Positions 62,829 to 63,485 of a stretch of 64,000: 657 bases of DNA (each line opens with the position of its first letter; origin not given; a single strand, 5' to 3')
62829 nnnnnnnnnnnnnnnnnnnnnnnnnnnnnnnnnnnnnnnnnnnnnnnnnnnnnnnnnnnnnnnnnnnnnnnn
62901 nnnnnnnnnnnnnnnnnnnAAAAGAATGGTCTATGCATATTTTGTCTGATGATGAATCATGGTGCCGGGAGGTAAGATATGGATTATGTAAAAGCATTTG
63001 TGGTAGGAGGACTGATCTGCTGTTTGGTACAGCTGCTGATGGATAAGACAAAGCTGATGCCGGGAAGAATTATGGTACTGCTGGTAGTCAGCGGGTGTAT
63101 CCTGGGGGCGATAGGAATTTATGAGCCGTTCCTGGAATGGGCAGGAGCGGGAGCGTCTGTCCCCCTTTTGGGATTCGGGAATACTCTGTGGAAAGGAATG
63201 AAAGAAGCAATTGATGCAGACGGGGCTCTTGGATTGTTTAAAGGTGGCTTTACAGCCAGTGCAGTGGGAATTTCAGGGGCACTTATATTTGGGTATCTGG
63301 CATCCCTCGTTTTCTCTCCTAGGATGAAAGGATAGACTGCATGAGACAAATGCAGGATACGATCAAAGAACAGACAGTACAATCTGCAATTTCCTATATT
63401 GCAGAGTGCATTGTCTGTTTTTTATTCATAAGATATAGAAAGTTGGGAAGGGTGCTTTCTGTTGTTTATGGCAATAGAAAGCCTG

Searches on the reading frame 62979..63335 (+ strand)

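Call 86: search_protein_families(library=pfam, max_evalue=0.00001, proteins=[window:62979-63335:+])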
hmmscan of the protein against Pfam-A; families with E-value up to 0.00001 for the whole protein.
window:62979-63335:+ (118 aa): 1 family
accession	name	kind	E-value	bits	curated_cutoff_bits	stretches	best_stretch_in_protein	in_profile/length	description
PF03862.18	SpoVAC_SpoVAEB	-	4.8e-37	127.3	25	1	2-111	1-117/117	SpoVAC/SpoVAEB sporulation membrane protein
